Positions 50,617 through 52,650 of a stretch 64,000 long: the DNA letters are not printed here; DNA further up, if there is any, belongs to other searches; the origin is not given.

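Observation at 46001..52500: Candidate novel two-gene defence system: NO VEIN-like GHKL ATPase-DUF3883 nuclease giant plus NERD-SF1 helicase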

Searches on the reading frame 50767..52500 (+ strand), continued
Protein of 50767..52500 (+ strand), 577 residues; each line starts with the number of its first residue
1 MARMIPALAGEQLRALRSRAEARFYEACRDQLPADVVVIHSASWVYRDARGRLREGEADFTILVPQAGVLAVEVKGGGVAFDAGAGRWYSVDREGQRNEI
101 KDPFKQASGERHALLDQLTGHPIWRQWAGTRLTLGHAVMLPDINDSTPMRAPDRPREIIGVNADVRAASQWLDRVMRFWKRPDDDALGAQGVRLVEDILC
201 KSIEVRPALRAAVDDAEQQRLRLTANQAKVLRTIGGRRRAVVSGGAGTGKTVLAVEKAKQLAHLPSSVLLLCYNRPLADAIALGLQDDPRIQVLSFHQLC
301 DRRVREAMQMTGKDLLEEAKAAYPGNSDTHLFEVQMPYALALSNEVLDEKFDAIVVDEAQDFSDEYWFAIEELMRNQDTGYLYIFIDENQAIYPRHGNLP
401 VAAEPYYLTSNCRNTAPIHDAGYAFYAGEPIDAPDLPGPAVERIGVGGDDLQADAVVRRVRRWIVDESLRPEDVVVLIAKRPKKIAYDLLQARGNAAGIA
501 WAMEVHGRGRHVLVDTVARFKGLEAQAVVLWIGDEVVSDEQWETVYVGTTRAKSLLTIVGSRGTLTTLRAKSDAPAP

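Call 55: search_dna_similar(query=window:50767-52500:+, collection=plasmids, mode=protein, max_rows=25, max_evalue=1e-20)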
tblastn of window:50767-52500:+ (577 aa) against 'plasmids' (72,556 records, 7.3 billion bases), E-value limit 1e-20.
Records with a match: 13; places in all: 13; records where one place covers at least 80% of the query: 12.
Best place of each record, by identity: <60% 13.
By first word of the organism name: Rhizobium 5; Sphingomonas 1; Azospirillum 1; Thermomicrobium 1; Shinella 1; Paracoccus 1; Burkholderia 1; Leisingera 1; Selenomonas 1.
By predicted mobility (MOB-suite, as given by PLSDB): non-mobilizable 7; conjugative 4; mobilizable 2.
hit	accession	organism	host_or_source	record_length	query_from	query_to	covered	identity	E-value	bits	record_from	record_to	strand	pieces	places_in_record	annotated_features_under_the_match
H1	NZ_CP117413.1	Sphingomonas naphthae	Single cell,Oil contaminated soil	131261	18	567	95%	39.6%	1e-112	376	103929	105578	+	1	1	UvrD-helicase domain-containing protein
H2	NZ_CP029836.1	Azospirillum ramasamyi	single cell,Cow dung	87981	1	569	99%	33.1%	7e-65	237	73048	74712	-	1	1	NERD domain-containing protein/DEAD/DEAH box helicase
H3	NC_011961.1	Thermomicrobium roseum DSM 5159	-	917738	1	560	97%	33.6%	4e-63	232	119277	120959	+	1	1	NERD domain-containing protein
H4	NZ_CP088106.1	Rhizobium ruizarguesonis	cell culture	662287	1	561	97%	32.0%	7e-59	220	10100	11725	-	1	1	NERD domain-containing protein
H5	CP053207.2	Rhizobium leguminosarum bv. trifolii TA1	-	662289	1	561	97%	32.0%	7e-59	220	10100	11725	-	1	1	hypothetical protein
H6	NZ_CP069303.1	Shinella sp. PSBB067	monoisolate,Minnesota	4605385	17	561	94%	32.5%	2e-61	227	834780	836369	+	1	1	none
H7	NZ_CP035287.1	Paracoccus versutus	whole organism,soil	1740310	1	559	97%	30.0%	9e-26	120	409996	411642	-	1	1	none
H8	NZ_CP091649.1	Burkholderia aenigmatica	-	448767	31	568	93%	31.1%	4e-56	212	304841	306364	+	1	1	NERD domain-containing protein/DEAD/DEAH box helicase | DUF1998 domain-containing protein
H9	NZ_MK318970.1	Rhizobium rhizogenes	-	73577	2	572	99%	29.1%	2e-45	180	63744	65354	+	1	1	NERD domain-containing protein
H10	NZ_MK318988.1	Rhizobium rhizogenes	-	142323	2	572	99%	29.1%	2e-45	180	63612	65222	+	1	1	NERD domain-containing protein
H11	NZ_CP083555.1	Leisingera sp. S132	-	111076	1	559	97%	29.1%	2e-40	165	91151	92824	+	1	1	NERD domain-containing protein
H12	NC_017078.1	Selenomonas ruminantium subsp. lactilytica TAM6421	-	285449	18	559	94%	28.5%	4e-38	158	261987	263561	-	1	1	NERD domain-containing protein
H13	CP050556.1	Rhizobium leguminosarum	Vicia sativa,cell culture,root nodule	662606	1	419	73%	32.9%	5e-46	182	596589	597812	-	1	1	hypothetical protein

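Call 56: get_annotated_region(hit=H1, flank=9000)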
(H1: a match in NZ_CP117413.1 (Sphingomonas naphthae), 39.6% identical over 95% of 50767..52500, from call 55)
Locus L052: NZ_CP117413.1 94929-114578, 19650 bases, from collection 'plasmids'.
description: Sphingomonas naphthae strain KACC 18716 plasmid unnamed2, complete sequence
organism: Sphingomonas naphthae (NCBI taxid 1813468)
taxonomy: Bacteria; Pseudomonadota; Alphaproteobacteria; Sphingomonadales; Sphingomonadaceae; Sphingomonas; Sphingomonas naphthae
host: -; source: Single cell,Oil contaminated soil; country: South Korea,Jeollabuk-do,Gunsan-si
typing (MOB-suite, as given by PLSDB): non-mobilizable; replicon rep_cluster_2265; mating-pair formation MPF_T
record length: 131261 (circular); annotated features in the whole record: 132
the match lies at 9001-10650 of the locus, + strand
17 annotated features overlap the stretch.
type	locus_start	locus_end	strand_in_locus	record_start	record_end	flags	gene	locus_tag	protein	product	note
CDS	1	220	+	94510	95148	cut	-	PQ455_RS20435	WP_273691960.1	peroxiredoxin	GO:0098869 - cellular oxidant detoxification [Evidence IEA]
CDS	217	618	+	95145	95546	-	-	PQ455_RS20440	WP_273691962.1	metalloregulator ArsR/SmtB family transcription factor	GO:0006355 - regulation of DNA-templated transcription [Evidence IEA]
CDS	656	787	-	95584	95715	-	-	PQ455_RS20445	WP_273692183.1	DUF2256 domain-containing protein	-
CDS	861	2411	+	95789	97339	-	-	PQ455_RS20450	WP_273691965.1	cryptochrome/photolyase family protein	-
CDS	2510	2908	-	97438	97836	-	-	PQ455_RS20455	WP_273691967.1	VOC family protein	-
CDS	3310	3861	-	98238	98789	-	-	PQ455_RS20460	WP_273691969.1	hypothetical protein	-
CDS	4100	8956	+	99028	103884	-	-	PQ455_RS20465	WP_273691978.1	DUF3883 domain-containing protein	-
CDS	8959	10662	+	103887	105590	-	-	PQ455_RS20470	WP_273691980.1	UvrD-helicase domain-containing protein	-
CDS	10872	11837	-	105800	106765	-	-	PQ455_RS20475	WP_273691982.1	hypothetical protein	-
CDS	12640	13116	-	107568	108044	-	-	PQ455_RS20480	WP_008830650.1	hypothetical protein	-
CDS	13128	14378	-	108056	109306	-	-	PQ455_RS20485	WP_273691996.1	molybdopterin-dependent oxidoreductase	-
CDS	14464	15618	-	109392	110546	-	-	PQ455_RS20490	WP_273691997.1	TDT family transporter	-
CDS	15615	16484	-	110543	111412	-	-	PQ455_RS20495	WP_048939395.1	LysR family transcriptional regulator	-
CDS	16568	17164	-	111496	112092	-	-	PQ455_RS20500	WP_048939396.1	uracil-DNA glycosylase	-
CDS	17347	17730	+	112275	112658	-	-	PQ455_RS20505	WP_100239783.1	DUF305 domain-containing protein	-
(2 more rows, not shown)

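Call 57: get_annotated_region(hit=H2, flank=9000)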
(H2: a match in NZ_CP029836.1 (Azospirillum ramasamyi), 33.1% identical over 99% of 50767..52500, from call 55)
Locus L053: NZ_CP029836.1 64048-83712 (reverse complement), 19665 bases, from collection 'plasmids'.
description: Azospirillum ramasamyi strain M2T2B2 plasmid unnamed6, complete sequence
organism: Azospirillum ramasamyi (NCBI taxid 682998)
taxonomy: Bacteria; Pseudomonadota; Alphaproteobacteria; Rhodospirillales; Azospirillaceae; Azospirillum; Azospirillum ramasamyi
host: -; source: single cell,Cow dung; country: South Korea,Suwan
typing (MOB-suite, as given by PLSDB): mobilizable; relaxase MOBP
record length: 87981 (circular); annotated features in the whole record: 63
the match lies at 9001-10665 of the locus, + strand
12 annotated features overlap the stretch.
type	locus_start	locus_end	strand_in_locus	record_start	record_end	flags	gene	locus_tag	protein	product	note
CDS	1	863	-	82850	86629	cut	-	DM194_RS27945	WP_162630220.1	hypothetical protein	-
CDS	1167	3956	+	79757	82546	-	-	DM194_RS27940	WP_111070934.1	UvrD-helicase domain-containing protein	-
CDS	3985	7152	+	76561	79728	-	-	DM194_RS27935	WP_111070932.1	helicase-related protein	-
CDS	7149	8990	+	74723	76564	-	-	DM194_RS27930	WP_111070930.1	DUF1998 domain-containing protein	-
CDS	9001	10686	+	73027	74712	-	-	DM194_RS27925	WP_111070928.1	NERD domain-containing protein/DEAD/DEAH box helicase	-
CDS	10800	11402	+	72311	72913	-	-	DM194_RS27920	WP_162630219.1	DarT ssDNA thymidine ADP-ribosyltransferase family protein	-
CDS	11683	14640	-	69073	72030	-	-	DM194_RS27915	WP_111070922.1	Tn3 family transposase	-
CDS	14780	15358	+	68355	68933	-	-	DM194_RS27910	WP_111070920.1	recombinase family protein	GO:0006310 - DNA recombination [Evidence IEA]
CDS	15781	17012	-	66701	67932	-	-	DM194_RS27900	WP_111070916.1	IS3 family transposase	-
CDS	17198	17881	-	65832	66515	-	-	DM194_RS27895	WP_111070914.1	class I SAM-dependent methyltransferase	-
CDS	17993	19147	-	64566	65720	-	-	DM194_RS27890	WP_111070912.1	epoxide hydrolase family protein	-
CDS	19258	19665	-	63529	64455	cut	-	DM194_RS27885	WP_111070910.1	NmrA/HSCARG family protein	-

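Call 58: get_annotated_region(hit=H3, flank=9000)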
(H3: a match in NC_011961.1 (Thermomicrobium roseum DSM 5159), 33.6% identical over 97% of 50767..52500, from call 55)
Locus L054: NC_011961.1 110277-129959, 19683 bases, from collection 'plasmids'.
description: Thermomicrobium roseum DSM 5159 plasmid unnamed, complete sequence
organism: Thermomicrobium roseum DSM 5159 (NCBI taxid 309801)
taxonomy: Bacteria; Thermomicrobiota; Thermomicrobia; Thermomicrobiales; Thermomicrobiaceae; Thermomicrobium; Thermomicrobium roseum; Thermomicrobium roseum DSM 5159
host: -; source: -; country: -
typing (MOB-suite, as given by PLSDB): non-mobilizable
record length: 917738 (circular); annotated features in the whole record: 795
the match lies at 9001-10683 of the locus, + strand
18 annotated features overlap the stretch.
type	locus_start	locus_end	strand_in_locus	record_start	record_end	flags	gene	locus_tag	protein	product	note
CDS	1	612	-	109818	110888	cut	-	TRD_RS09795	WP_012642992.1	type III-B CRISPR module-associated Cmr3 family protein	-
CDS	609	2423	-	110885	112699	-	cas10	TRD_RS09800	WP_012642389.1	type III-B CRISPR-associated protein Cas10/Cmr2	GO:0043571 - maintenance of CRISPR repeat elements [Evidence IEA]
CDS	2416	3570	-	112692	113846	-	cmr1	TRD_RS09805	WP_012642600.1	type III-B CRISPR module RAMP protein Cmr1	GO:0043571 - maintenance of CRISPR repeat elements [Evidence IEA]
CDS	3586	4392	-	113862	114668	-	-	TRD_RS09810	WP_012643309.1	serine protease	GO:0006508 - proteolysis [Evidence IEA]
CDS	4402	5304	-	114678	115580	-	-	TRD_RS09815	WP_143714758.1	zinc ribbon domain-containing protein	-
CDS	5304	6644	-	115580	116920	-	-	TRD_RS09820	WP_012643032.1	hypothetical protein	-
CDS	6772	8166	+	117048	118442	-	-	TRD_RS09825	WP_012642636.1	dipeptidase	-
CDS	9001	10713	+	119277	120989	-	-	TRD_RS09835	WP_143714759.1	NERD domain-containing protein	-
CDS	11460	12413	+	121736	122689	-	-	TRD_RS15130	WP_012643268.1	hypothetical protein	-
CDS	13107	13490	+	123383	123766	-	-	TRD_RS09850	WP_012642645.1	hypothetical protein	-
CDS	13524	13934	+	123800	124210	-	-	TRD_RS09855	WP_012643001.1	hypothetical protein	-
CDS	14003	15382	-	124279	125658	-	-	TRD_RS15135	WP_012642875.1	ferritin-like domain-containing protein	-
CDS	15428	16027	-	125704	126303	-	-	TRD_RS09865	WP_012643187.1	ferritin-like domain-containing protein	-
CDS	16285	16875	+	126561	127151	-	-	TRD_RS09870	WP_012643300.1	sigma-70 family RNA polymerase sigma factor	GO:0006352 - DNA-templated transcription initiation [Evidence IEA]; GO:0006355 - regulation of DNA-templated ...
CDS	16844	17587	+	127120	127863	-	-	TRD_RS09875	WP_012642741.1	anti-sigma factor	-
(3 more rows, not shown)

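Call 62: predict_structure(alignment_id=A3)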
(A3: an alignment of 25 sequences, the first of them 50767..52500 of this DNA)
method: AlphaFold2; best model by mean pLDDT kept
length: 577 residues; sequences in the alignment: 25
mean_pLDDT: 58.1   pTM: 0.38
mean pLDDT of the five models: 58.1, 56.9, 50.9, 48.1, 43.3
residues with pLDDT >= 90: 45; 70-90: 169; 50-70: 104; < 50: 259
segments of 3 or more residues with pLDDT < 50: 1-6, 36-84, 102-237, 244-248, 389-419, 428-437, 519-523, 541-553, 575-577
pLDDT, mean of each block of 10 residues (from residue 1): 45 56 57 51 37 39 40 38 48 57 43 44 38 26 25 27 34 38 38 35 27 31 33 45 53 76 89 75 80 89 90 87 73 76 85 83 66 80 66 32 31 40 54 49 87 93 85 83 87 85 76 70 65 74 40 66 81 51
secondary structure, 60 per line:
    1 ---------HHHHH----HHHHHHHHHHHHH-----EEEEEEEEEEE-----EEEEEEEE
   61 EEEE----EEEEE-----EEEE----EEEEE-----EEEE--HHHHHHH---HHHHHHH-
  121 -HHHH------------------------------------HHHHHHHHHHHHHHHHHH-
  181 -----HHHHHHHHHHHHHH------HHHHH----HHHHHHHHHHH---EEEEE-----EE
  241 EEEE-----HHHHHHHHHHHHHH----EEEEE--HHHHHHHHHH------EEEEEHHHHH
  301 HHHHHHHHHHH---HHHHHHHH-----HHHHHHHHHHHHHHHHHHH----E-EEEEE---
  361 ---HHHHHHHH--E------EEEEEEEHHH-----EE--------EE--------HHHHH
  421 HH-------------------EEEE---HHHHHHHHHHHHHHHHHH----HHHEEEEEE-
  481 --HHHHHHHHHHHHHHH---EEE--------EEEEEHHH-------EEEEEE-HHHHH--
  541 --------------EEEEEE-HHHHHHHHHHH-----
elements in order: H10-14 H19-31 E37-47 E53-64 E69-73 E79-82 E87-91 E97-100 H103-109 H113-119 H122-125 H162-179 H186-199 H206-210 H215-225 E229-233 E239-244 H250-263 E268-272 H275-284 E291-295 H296-311 H315-322 H328-346 E353-357 H364-371 E381-387 H416-422 E442-445 H449-466 E474-479 H483-497 E501-503 E512-516 E527-532 H534-538 E555-560 H562-572

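Call 64: search_protein_families(library=pfam, proteins=[L032:3373-4764:+, L032:4761-6638:+, L032:6676-7524:+, L044:1488-2765:+, L044:1179-2678:-], max_evalue=0.001)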
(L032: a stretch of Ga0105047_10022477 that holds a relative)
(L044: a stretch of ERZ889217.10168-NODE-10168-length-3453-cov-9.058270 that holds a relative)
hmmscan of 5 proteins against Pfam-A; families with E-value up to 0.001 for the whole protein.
L032:3373-4764:+ (463 aa): 1 family
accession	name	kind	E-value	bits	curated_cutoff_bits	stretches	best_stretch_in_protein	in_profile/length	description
PF03415.19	Peptidase_C11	-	1.2e-40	140.7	25.8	2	198-450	109-353/359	Clostripain family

L032:4761-6638:+ (625 aa): 1 family
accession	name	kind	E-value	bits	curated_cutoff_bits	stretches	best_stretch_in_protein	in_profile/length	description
PF00413.30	Peptidase_M10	-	1.4e-05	25.4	24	1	545-590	102-138/159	Matrixin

L032:6676-7524:+ (282 aa): 0 families

L044:1488-2765:+ (425 aa): 0 families

L044:1179-2678:- (499 aa): 2 families
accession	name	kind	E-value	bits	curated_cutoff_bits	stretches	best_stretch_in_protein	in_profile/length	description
PF22483.2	Mu-transpos_C_2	-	3.5e-20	71.9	27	1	302-372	2-73/73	Mu transposase, C-terminal domain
PF00665.32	rve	-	2.1e-08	34.8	32.6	1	123-232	3-101/102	Integrase core domain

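Call 77: fold_search(model_id=the predicted structure, library=pdb)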
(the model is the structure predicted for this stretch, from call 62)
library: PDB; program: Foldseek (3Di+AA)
matches with E <= 10: 1335; with E <= 0.001: 125
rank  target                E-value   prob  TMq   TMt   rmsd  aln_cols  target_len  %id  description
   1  7zel_A                9.4e-10  1.00  0.22  0.17  19.0       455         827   18  Human SLFN11 dimer apoenzyme (released 2022-09-28)
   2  8ro0_Q                1.1e-08  1.00  0.21  0.11  18.9       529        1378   13  Structure of the C. elegans Intron Lariat Spliceosome primed for disassembly (ILS') (released 2024-08-07)
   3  9uie_B                1.8e-08  1.00  0.23  0.17  19.6       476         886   16  Electronic microscopy structure of human schlafen14-E211A dimer in complex with dsRNA (released 2025-08-06)
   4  2gk6_A                2.6e-08  1.00  0.23  0.22  14.8       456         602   14  Structural and Functional insights into the human Upf1 helicase core (released 2007-01-09)
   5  9erd                  5.5e-08  1.00  0.22  0.17  12.4       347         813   20  Human SLFN11 S753D monomer (released 2024-12-11)
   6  3gp8_A                6.1e-08  1.00  0.19  0.20  22.1       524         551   14  Crystal structure of the binary complex of RecD2 with DNA (released 2009-06-16)
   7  9nyy_A                1.4e-07  1.00  0.21  0.17  17.6       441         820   16  Nucleic acid bound human SLFN14, State 1 (released 2025-07-09)
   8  2is4_B                2.1e-07  1.00  0.21  0.20  16.5       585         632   14  Crystal structure of UvrD-DNA-ADPNP ternary complex (released 2007-01-09)
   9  2is4_A                2.4e-07  1.00  0.22  0.20  16.9       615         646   14  Crystal structure of UvrD-DNA-ADPNP ternary complex (released 2007-01-09)
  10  9jr9_B                2.7e-07  1.00  0.23  0.17  19.2       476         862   15  Electronic microscopy structure of human schlafen14-E211A dimer (released 2025-08-06)
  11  2wjv_B                2.8e-07  1.00  0.22  0.18  13.8       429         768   13  Crystal structure of the complex between human nonsense mediated decay factors UPF1 and UPF2 (released 2009-07-07)
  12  1qhg                  3.3e-07  1.00  0.26  0.25  12.8       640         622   11  STRUCTURE OF DNA HELICASE MUTANT WITH ADPNP (released 1999-07-13)
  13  8ro2_Q                4.4e-07  1.00  0.22  0.11  19.1       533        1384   14  Integrative Structure of the human intron lariat Spliceosome (ILS'') (released 2024-09-18)
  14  2wjv_A                5.3e-07  1.00  0.21  0.17  14.6       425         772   13  Crystal structure of the complex between human nonsense mediated decay factors UPF1 and UPF2 (released 2009-07-07)
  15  3gpl_A                5.6e-07  1.00  0.19  0.21  20.9       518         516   15  Crystal structure of the ternary complex of RecD2 with DNA and ADPNP (released 2009-06-16)
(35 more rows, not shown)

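Call 81: search_protein_families(library=padloc, proteins=[L052:4100-8956:+, L028:5478-9995:+], max_evalue=1e-10)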
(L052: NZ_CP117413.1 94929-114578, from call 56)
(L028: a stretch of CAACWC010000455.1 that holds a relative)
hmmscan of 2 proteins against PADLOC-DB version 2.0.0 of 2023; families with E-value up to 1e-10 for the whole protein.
L052:4100-8956:+ (1618 aa): 7 families
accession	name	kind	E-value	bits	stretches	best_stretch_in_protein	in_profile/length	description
PDLC03969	TmtA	-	0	1278.7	1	1-1614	1-1560/1563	-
PDLC03966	TmtA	-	3.4e-64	215.4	2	33-451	47-495/1655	-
PDLC03965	TmtA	-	3.9e-44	149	2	1339-1553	1174-1353/1370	-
PDLC03968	TmtA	-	1.5e-35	120.3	1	35-355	81-378/1486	-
PDLC03972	TmtA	-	1.8e-30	103.8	1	34-399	46-401/1302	-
PDLC03971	TmtA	-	2.8e-21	72.8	1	261-337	329-399/1782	-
PDLC03964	TmtA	-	4.2e-17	59.5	0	1386-1543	1383-1519/1538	-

L028:5478-9995:+ (1506 aa): 7 families
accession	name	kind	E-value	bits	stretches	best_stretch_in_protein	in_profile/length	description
PDLC03966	TmtA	-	5.8e-235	781.5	1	4-1448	3-1649/1655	-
PDLC03972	TmtA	-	6.2e-137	456.5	1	4-1428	3-1285/1302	-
PDLC03969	TmtA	-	3.2e-59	198.6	2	803-1482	881-1544/1563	-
PDLC03965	TmtA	-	7.7e-52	174.6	2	56-703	34-686/1370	-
PDLC03968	TmtA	-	2.2e-49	166.1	1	31-736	54-750/1486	-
PDLC03964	TmtA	-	7.6e-49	164.7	1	56-740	50-699/1538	-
PDLC03971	TmtA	-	2.6e-38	129.3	1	55-424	57-491/1782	-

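Call 93: find_related_loci(query=A1, collection=viral_contigs, flank=8000)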
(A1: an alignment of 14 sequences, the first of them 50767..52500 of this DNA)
Query A1 (577 aa) in viral_contigs; peptide patterns used: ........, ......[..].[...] (x = any residue, [..] = any of these).
185 stretches matched a pattern; 5 encode a relative of the query (tblastn E <= 1e-3); 5 distinct loci.
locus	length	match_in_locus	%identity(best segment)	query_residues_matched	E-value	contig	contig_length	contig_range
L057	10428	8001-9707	41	1-569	1e-140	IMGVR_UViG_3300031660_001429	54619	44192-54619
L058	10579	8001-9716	41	1-572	1e-138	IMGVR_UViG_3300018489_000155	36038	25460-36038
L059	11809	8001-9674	39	1-560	3e-130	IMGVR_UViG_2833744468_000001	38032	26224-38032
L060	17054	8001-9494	24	20-556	5e-29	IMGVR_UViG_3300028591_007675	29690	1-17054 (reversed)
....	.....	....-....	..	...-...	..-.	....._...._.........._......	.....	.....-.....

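Call 101: find_encoding_contigs(protein=P0162, flank=8000, max_places=2)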
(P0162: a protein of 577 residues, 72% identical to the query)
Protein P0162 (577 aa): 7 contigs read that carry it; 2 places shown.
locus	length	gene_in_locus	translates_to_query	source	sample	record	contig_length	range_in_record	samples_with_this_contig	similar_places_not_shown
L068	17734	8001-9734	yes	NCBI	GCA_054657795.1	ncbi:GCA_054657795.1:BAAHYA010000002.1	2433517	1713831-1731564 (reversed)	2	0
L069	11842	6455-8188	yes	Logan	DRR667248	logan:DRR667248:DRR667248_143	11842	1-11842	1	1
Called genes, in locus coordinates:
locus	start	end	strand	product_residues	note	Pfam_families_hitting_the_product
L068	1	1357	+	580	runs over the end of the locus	PF06213:CobT, PF11775:CobT_C (weak)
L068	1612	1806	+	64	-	-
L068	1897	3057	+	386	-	-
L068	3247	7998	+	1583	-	PF25794:SACS (weak), PF13020:NOV_C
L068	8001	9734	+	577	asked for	PF08378:NERD, PF04851:ResIII (weak), PF00580:UvrD-helicase (faint), PF13245:AAA_19, PF13604:AAA_30 (weak), PF09848:SLFN-g3_helicase (weak), PF13538:UvrD_C_2 (weak)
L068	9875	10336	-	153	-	-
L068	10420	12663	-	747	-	PF08487:VIT, PF00092:VWA, PF13519:VWA_2, PF13768:VWA_3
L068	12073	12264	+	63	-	-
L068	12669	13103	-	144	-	PF13411:MerR_1, PF00376:MerR (weak)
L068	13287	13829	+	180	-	PF00565:SNase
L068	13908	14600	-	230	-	PF02586:SRAP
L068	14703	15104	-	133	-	PF05443:ROS_MUCR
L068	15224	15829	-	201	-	PF00239:Resolvase, PF02796:HTH_7, PF13936:HTH_38 (weak)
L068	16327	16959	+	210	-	-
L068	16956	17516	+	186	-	PF17680:FlgO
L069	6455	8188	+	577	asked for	PF08378:NERD, PF04851:ResIII (weak), PF00580:UvrD-helicase (faint), PF13245:AAA_19, PF13604:AAA_30 (weak), PF09848:SLFN-g3_helicase (weak), PF13538:UvrD_C_2 (weak)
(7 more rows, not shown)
